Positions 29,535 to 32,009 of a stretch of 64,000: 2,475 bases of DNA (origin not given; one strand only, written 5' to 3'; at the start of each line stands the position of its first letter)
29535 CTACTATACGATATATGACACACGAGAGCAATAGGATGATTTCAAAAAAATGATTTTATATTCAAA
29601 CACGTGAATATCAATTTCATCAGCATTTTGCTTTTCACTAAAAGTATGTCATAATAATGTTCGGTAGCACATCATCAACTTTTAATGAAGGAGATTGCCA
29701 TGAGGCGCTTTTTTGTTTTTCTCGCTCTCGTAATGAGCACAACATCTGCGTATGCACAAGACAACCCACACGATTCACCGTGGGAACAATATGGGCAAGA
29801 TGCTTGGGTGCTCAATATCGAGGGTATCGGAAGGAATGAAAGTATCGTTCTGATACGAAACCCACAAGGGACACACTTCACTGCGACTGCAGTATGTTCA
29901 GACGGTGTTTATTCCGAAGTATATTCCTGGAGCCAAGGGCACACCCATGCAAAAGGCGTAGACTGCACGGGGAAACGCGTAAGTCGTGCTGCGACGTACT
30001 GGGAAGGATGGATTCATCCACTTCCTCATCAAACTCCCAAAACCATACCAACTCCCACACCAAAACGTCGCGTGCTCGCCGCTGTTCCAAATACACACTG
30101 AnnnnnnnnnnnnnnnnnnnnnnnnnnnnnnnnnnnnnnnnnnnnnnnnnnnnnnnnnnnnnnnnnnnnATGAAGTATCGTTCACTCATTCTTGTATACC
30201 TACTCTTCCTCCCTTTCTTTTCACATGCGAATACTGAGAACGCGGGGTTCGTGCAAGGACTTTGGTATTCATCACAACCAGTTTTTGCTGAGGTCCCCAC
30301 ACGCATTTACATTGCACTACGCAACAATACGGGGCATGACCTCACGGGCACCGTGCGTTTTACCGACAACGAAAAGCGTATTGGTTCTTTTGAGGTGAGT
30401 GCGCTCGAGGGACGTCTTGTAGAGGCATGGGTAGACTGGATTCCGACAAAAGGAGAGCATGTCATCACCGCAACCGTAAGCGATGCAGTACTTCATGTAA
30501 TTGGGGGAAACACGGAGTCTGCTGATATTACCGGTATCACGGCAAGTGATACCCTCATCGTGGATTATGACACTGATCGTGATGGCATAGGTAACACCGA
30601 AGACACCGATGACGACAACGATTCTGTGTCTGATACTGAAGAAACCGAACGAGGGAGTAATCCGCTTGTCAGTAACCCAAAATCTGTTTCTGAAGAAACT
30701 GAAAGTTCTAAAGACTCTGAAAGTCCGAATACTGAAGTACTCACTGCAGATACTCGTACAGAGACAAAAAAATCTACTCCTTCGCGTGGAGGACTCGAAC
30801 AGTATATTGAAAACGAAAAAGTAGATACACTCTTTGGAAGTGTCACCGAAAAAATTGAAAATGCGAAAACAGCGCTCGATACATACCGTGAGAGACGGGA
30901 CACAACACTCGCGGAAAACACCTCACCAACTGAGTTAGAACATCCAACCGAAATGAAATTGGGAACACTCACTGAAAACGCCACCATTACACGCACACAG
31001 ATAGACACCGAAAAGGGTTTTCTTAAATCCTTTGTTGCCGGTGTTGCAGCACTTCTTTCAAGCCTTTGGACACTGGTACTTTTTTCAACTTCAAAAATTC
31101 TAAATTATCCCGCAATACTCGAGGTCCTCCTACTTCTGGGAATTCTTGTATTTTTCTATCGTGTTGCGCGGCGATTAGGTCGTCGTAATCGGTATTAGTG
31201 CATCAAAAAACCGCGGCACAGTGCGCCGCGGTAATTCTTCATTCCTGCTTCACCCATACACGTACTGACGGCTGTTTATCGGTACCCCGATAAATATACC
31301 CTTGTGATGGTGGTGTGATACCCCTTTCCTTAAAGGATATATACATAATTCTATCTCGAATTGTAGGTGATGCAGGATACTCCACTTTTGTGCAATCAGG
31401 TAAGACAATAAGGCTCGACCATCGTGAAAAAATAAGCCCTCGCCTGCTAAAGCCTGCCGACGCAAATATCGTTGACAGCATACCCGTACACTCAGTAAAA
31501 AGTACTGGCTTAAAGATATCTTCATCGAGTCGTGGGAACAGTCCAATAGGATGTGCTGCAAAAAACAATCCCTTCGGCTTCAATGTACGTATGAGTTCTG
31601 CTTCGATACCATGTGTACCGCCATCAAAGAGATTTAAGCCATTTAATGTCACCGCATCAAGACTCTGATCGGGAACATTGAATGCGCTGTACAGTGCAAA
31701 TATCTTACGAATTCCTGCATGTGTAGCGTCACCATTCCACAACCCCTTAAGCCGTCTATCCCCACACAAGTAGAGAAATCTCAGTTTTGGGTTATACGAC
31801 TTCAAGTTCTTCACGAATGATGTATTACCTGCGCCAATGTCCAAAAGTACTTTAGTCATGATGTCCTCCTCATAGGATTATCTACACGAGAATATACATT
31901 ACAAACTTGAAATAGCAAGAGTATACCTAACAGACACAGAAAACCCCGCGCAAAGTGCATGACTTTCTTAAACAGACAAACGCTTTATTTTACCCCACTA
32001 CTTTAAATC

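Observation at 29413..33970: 4.5-kb accessory island inserted between rpsG and fusA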

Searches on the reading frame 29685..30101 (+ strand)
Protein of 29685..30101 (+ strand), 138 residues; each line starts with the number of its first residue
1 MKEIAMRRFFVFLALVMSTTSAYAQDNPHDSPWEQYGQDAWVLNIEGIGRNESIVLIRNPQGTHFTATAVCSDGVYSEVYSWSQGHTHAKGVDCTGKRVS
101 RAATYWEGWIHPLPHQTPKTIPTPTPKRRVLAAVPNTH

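Call 3: search_protein_families(library=pfam, proteins=[window:29685-30101:+], max_evalue=0.01)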
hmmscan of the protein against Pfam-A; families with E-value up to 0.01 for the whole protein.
window:29685-30101:+ (138 aa): 1 family
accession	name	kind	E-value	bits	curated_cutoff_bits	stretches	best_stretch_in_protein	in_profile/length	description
PF12587.13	DUF3761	-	0.01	16.8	29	0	10-78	3-64/82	Protein of unknown function (DUF3761)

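Call 4: search_protein_families(library=ncbifam, proteins=[window:29685-30101:+], max_evalue=0.01)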
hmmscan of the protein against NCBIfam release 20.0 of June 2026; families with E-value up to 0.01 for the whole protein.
window:29685-30101:+ (138 aa): 0 families

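Call 29: search_protein_families(library=pfam, max_evalue=10, proteins=[window:29700-30101:+])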
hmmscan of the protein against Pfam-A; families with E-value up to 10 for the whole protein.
window:29700-30101:+ (133 aa): 1 family
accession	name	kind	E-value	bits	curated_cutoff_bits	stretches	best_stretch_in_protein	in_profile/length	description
PF12587.13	DUF3761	-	0.0098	16.8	29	1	5-73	3-64/82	Protein of unknown function (DUF3761)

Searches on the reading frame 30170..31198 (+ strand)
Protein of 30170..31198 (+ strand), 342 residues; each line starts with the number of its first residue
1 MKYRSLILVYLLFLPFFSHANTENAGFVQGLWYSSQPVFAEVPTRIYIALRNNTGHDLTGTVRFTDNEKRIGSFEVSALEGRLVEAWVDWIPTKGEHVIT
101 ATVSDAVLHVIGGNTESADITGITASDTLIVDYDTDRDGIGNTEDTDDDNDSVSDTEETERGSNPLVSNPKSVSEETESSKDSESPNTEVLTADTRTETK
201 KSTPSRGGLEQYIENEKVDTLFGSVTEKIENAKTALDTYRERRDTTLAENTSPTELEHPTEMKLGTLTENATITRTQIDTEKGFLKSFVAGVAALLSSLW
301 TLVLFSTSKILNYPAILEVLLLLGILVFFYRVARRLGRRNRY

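Call 3: search_protein_families(library=pfam, proteins=[window:30170-31198:+], max_evalue=0.01)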
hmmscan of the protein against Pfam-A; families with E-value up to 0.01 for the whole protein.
window:30170-31198:+ (342 aa): 1 family
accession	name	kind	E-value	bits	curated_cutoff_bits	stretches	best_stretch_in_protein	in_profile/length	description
PF16640.11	Big_3_5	-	0.0081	17.1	35.5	0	43-102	13-68/88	Bacterial Ig-like domain (group 3)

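Call 4: search_protein_families(library=ncbifam, proteins=[window:30170-31198:+], max_evalue=0.01)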
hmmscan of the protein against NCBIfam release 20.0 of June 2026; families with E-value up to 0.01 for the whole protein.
window:30170-31198:+ (342 aa): 0 families

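Call 29: search_protein_families(library=pfam, max_evalue=10, proteins=[window:30170-31198:+])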
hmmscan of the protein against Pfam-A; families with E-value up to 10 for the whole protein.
window:30170-31198:+ (342 aa): 3 families
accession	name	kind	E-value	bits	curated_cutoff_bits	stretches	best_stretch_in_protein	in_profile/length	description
PF16640.11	Big_3_5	-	0.0081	17.1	35.5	1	43-102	13-68/88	Bacterial Ig-like domain (group 3)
PF02412.23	TSP_3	-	0.14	12.3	25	1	134-156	2-24/36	Thrombospondin type 3 repeat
PF22485.1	DUF6987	-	0.71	10.1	26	1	146-239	42-131/200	Domain of unknown function (DUF6987)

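Call 33: find_homologous_proteins(query=window:30170-31198:+)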
Query window:30170-31198:+ (342 aa): 311 proteins with E <= 0.001 among 4272 candidates; the best 120 are listed.
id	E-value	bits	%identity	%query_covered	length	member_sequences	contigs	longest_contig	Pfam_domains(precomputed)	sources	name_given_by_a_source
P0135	3.2e-219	745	100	100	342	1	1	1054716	-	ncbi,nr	ncbi:hypothetical protein IPH92_03695 [Candidatus Kaiserbacteria bacterium]|nr:MAG: hypothetical pro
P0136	2.0e-191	653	87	100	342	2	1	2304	-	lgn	-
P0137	1.9e-158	545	74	99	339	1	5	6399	-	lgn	-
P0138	8.0e-158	543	74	99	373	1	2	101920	-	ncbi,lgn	-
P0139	4.1e-157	540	74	99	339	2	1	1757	-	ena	-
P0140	3.8e-156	537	74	100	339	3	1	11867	-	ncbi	-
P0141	5.4e-152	524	73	100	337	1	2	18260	-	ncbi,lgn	-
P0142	2.4e-122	426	60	100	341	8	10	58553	-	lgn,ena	-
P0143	1.5e-117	411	61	99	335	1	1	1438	-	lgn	-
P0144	1.7e-116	407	61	97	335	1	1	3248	-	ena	-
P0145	1.7e-114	400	58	98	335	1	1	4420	-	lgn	-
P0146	6.6e-114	399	60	97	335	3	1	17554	-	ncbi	-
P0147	1.8e-112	394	55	99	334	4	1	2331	-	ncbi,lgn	-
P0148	2.0e-112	394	57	99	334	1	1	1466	-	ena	-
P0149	2.9e-112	393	56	99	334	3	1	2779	-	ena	-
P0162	2.2e-109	384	58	96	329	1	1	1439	PF18884.6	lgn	-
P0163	2.3e-109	384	56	94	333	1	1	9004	PF18884.6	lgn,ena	-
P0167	3.3e-108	380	55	100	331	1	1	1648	PF18884.6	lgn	-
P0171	3.9e-108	380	56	97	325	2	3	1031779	PF18884.6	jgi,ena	-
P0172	6.0e-108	379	55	97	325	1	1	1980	PF18884.6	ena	-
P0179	5.2e-106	373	55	93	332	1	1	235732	PF18884.6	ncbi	-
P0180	1.0e-105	372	55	93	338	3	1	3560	PF18884.6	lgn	-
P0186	8.7e-104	365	56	92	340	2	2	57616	PF18884.6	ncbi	-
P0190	1.2e-103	365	54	98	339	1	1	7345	PF18884.6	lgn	-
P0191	6.9e-103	362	55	97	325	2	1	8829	PF18884.6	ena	-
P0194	1.2e-101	358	53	93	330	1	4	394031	PF18884.6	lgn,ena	-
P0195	2.0e-101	358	55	95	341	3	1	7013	PF18884.6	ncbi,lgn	-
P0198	2.5e-100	354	53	96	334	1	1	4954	PF18884.6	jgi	jgi:hypothetical protein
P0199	3.2e-100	354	51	99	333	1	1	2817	PF18884.6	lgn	-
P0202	3.2e-99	350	52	96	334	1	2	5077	PF18884.6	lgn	-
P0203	8.9e-99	349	51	99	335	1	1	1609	PF18884.6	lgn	-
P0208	1.2e-97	345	50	99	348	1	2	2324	PF18884.6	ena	-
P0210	1.8e-97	345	49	95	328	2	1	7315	PF18884.6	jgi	jgi:hypothetical protein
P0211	1.8e-97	345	52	99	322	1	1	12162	PF18884.6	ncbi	-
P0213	2.6e-96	341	50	97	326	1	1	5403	PF18884.6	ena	-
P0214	1.1e-95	339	49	99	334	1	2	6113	PF18884.6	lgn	-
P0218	1.7e-94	335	50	99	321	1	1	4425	PF18884.6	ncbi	-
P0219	3.7e-94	334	49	99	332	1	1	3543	PF18884.6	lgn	-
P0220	3.7e-94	334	50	93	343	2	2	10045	PF18884.6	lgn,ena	-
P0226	4.6e-93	330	51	95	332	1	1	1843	PF18884.6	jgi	jgi:hypothetical protein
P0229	2.4e-91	324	48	99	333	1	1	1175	PF18884.6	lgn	-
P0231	5.7e-91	323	49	100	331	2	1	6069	PF18884.6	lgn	-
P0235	1.3e-89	319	48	95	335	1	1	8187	PF18884.6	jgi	-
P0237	5.6e-89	317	45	96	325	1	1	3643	PF18884.6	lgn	-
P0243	7.0e-88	313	47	98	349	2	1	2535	PF18884.6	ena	-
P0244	1.2e-87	312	46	99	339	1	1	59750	PF18884.6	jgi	jgi:hypothetical protein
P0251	3.5e-86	307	46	96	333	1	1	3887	PF18884.6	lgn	-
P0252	3.8e-86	307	49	100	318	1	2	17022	PF18884.6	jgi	jgi:hypothetical protein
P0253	3.8e-86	307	47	96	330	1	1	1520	PF18884.6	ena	-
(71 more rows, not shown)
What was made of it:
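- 30170..31198 (+): E: 342-aa acidic surface protein. It has a signal peptide, an Ig-like region, two TSP3-type Ca-binding motifs, an acidic linker and two C-terminal membrane segments. 311 homologues, many with PF18884 TSP3_bac (call 33).
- On TSP3-type calcium-binding repeat protein (protein E): About a third of the listed homologues carry PF18884 (call 33).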

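Call 34: find_encoding_contigs(protein=P0171, flank=10000, max_places=1)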
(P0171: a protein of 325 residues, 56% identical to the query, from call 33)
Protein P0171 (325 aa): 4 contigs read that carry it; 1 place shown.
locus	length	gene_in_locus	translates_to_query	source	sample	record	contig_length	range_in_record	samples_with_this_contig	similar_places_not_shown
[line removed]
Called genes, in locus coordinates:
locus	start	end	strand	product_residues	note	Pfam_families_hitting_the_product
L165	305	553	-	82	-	-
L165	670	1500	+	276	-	PF01978:TrmB (weak)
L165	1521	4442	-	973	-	-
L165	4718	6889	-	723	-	PF00009:GTP_EFTU, PF03144:GTP_EFTU_D2, PF22042:EF-G_D2, PF14492:EFG_III, PF16658:RF3_C (weak), PF03764:EFG_IV, PF00679:EFG_C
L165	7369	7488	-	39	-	-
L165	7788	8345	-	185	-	PF00583:Acetyltransf_1, PF13673:Acetyltransf_10, PF13508:Acetyltransf_7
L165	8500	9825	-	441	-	PF02812:ELFV_dehydrog_N, PF00208:ELFV_dehydrog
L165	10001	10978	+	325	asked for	PF18884:TSP3_bac (weak)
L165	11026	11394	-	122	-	-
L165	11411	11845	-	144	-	-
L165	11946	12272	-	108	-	PF09876:DUF2103 (weak)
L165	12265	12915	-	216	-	PF13417:GST_N_3, PF13409:GST_N_2, PF13410:GST_C_2, PF00043:GST_C, PF14497:GST_C_3 (weak)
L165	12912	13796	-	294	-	PF02661:Fic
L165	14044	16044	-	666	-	PF04851:ResIII (faint), PF09848:SLFN-g3_helicase, PF13401:AAA_22 (faint), PF00717:Peptidase_S24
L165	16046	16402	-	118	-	PF03819:MazG (weak), PF12643:MazG-like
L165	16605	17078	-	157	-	PF00177:Ribosomal_S7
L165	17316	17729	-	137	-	PF00164:Ribosom_S12_S23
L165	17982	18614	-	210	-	PF02163:Peptidase_M50 (weak)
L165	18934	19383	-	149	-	-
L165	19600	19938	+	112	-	-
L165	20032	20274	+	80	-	PF00830:Ribosomal_L28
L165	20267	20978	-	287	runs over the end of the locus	PF00753:Lactamase_B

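Call 35: find_encoding_contigs(protein=P0244, flank=10000, max_places=1)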
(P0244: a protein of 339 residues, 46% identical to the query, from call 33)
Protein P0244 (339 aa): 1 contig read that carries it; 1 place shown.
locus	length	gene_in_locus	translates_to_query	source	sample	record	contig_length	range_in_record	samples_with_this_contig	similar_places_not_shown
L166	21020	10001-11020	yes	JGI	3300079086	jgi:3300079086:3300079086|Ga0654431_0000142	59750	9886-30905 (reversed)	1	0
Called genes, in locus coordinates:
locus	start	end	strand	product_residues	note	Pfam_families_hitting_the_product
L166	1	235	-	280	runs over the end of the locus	PF02678:Pirin, PF05726:Pirin_C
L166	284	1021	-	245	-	PF07722:Peptidase_C26, PF00117:GATase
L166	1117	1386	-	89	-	-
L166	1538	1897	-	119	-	PF00338:Ribosomal_S10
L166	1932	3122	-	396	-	PF00009:GTP_EFTU, PF03144:GTP_EFTU_D2, PF03143:GTP_EFTU_D3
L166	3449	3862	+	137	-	-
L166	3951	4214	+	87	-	-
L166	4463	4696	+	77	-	-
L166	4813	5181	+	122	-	-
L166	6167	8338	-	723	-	PF00009:GTP_EFTU, PF03144:GTP_EFTU_D2, PF22042:EF-G_D2, PF14492:EFG_III, PF16658:RF3_C (weak), PF03764:EFG_IV, PF00679:EFG_C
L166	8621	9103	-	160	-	-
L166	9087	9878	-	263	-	PF00106:adh_short, PF13561:adh_short_C2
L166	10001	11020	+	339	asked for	PF18884:TSP3_bac (weak)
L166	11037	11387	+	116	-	PF04828:GFA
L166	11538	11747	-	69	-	-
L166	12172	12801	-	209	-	PF02798:GST_N (weak), PF13417:GST_N_3, PF13409:GST_N_2, PF00043:GST_C, PF13410:GST_C_2 (weak)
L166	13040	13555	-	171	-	PF00177:Ribosomal_S7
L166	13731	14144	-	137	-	PF00164:Ribosom_S12_S23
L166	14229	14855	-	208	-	PF02163:Peptidase_M50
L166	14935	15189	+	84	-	PF00830:Ribosomal_L28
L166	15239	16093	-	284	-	PF00753:Lactamase_B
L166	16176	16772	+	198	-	PF02777:Sod_Fe_C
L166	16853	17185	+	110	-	-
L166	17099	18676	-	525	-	PF13567:DUF4131, PF03772:Competence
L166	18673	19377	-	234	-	PF00075:RNase_H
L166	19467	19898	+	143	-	-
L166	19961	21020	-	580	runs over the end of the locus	PF01368:DHH, PF02272:DHHA1, PF17768:RecJ_OB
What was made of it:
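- On TSP3-type calcium-binding repeat protein (protein E): L165 and L166 homologues carry it weakly (calls 34, 35).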

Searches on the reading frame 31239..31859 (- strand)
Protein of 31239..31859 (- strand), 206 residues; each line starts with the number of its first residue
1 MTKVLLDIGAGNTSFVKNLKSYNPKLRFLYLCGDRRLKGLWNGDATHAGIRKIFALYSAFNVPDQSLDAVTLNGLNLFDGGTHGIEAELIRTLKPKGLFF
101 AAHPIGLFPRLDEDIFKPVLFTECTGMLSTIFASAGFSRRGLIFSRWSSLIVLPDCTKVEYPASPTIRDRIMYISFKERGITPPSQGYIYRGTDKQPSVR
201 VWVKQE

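Call 3: search_protein_families(library=pfam, proteins=[window:31239-31859:-], max_evalue=0.01)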
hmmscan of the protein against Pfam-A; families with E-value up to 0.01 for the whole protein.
window:31239-31859:- (206 aa): 0 families

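Call 4: search_protein_families(library=ncbifam, proteins=[window:31239-31859:-], max_evalue=0.01)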
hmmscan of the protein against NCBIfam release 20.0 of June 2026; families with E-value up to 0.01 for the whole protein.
window:31239-31859:- (206 aa): 0 families

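Call 29: search_protein_families(library=pfam, max_evalue=10, proteins=[window:31239-31859:-])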
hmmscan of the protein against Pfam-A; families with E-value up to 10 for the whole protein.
window:31239-31859:- (206 aa): 2 families
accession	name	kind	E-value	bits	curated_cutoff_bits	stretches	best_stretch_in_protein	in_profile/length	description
PF08241.18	Methyltransf_11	-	0.079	14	21.2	1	6-100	1-94/95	Methyltransferase domain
PF25161.1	Menorin_C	-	0.29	11.5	27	1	118-177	3-58/195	Menorin C-terminal domain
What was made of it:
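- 31239..31859 (-): D: 206-aa protein with a divergent class-I methyltransferase-like fold, from a rare family. Pfam Methyltransf_11 scores 14 bits, below the cutoff (call 29).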

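Call 30: find_homologous_proteins(query=window:31239-31859:-)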
Query window:31239-31859:- (206 aa): 14 proteins with E <= 0.001 among 139 candidates.
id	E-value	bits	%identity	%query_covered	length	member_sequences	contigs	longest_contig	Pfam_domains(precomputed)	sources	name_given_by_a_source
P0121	1.1e-134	465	98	100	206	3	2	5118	-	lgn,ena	-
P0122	8.7e-105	367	79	100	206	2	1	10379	-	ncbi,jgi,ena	-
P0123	6.4e-90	319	69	99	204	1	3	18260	-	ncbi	-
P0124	9.7e-87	308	65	100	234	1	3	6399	-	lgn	-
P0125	1.6e-83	298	66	100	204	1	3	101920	-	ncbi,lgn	-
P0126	1.0e-69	253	56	99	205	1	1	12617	-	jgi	jgi:hypothetical protein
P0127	6.2e-40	155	43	100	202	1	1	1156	PF08241.19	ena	-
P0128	4.1e-38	149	41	100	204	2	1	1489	-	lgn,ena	-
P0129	1.3e-35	141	39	98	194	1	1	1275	PF08241.19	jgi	jgi:SAM-dependent methyltransferase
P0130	3.9e-33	133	39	99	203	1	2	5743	-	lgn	-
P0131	5.0e-33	133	38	100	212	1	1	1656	-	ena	-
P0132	1.9e-27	114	38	98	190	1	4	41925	PF08241.19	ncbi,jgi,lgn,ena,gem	-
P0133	4.6e-22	97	33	100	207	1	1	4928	-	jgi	jgi:SAM-dependent methyltransferase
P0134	7.5e-20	90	32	100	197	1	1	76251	-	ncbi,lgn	-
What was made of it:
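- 31239..31859 (-): 14 homologues only (call 30).
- On Class I SAM-dependent methyltransferase (protein D): 3 of 14 homologues carry a precomputed PF08241 hit (call 30).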

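Call 39: predict_structure(alignment_id=A1)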
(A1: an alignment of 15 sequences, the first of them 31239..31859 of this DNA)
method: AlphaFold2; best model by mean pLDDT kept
length: 206 residues; sequences in the alignment: 15
mean_pLDDT: 88.2   pTM: 0.87
mean pLDDT of the five models: 88.2, 87.7, 86.4, 86.3, 86.3
residues with pLDDT >= 90: 123; 70-90: 65; 50-70: 18; < 50: 0
segments of 3 or more residues with pLDDT < 50: none
pLDDT, mean of each block of 10 residues (from residue 1): 87 89 93 91 91 93 97 76 91 97 91 95 63 86 83 89 91 90 78 90 94
secondary structure, 60 per line:
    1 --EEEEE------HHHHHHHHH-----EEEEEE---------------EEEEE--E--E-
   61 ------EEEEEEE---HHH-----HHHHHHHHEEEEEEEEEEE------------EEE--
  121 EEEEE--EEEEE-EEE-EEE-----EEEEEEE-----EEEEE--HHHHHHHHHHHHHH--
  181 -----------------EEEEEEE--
elements in order: E3-7 H14-22 E28-33 E49-53 E67-73 H85-92 E93-103 E116-118 E121-125 E128-132 E134-136 E138-140 E146-152 E158-162 H165-178 E198-204
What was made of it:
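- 31239..31859 (-): AF2 pLDDT 88 (call 39).
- On Class I SAM-dependent methyltransferase (protein D): The model has fewer helices than a canonical class I fold (call 39).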

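Call 43: fold_search(model_id=the predicted structure, library=pdb)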
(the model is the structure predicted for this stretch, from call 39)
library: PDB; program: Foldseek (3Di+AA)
matches with E <= 10: 1132; with E <= 0.001: 28
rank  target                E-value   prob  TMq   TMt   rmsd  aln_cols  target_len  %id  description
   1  9icz_A                1.6e-05  1.00  0.39  0.31  17.5       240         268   13  C-Methyltransferase SeMT from Saccharopolyspora erythraea (released 2025-12-10)
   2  1p91_A                5.1e-05  1.00  0.41  0.33   9.7       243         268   10  Crystal Structure of RlmA(I) enzyme: 23S rRNA n1-G745 methyltransferase (NORTHEAST STRUCTURAL GENOMICS CONSORTIUM TARG (released 2004-03-30)
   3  3g5l_B                7.8e-05  1.00  0.38  0.37  16.6       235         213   14  Crystal structure of putative S-adenosylmethionine dependent methyltransferase from Listeria monocytogenes (released 2009-02-17)
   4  9gdj_B                9.4e-05  1.00  0.41  0.33  18.5       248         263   12  C-Methyltransferase SgMT from Streptomyces griseoviridis (released 2025-02-19)
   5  3g5l_A                9.4e-05  1.00  0.38  0.36  17.1       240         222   14  Crystal structure of putative S-adenosylmethionine dependent methyltransferase from Listeria monocytogenes (released 2009-02-17)
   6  4hg2_A                9.4e-05  1.00  0.37  0.33  13.9       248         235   13  The Structure of a Putative Type II Methyltransferase from Anaeromyxobacter dehalogenans. (released 2012-10-17)
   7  2p8j_A                1.3e-04  1.00  0.35  0.35  14.0       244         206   13  Crystal structure of S-adenosylmethionine-dependent methyltransferase (NP_349143.1) from Clostridium acetobutylicum at (released 2007-04-24)
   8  2p8j_B                1.5e-04  1.00  0.37  0.37  13.7       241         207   12  Crystal structure of S-adenosylmethionine-dependent methyltransferase (NP_349143.1) from Clostridium acetobutylicum at (released 2007-04-24)
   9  4hg2_B                1.7e-04  0.99  0.36  0.32  13.4       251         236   11  The Structure of a Putative Type II Methyltransferase from Anaeromyxobacter dehalogenans. (released 2012-10-17)
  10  6f5z_B                1.9e-04  1.00  0.42  0.38   9.8       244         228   13  Complex between the Haloferax volcanii Trm112 methyltransferase activator and the Hvo_0019 putative methyltransferase (released 2018-07-11)
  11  6f5z_A                2.0e-04  1.00  0.43  0.40   9.4       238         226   13  Complex between the Haloferax volcanii Trm112 methyltransferase activator and the Hvo_0019 putative methyltransferase (released 2018-07-11)
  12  7f1e_A                2.2e-04  1.00  0.41  0.35  15.0       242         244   13  Structure of METTL6 bound with SAM (released 2022-01-12)
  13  2yr0_A                3.9e-04  0.99  0.40  0.35   9.3       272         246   14  Crystal Structure of Hypothetical Methyltransferase TTHA0223 from Thermus thermophilus HB8 (released 2007-10-02)
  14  4kdr                  4.1e-04  1.00  0.38  0.38  10.4       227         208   10  Crystal Structure of UBIG/SAH complex (released 2014-04-30)
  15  2yqz_A                4.4e-04  1.00  0.33  0.27   8.5       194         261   16  Crystal Structure of Hypothetical Methyltransferase TTHA0223 from Thermus thermophilus HB8 complexed with S-adenosylme (released 2007-10-02)
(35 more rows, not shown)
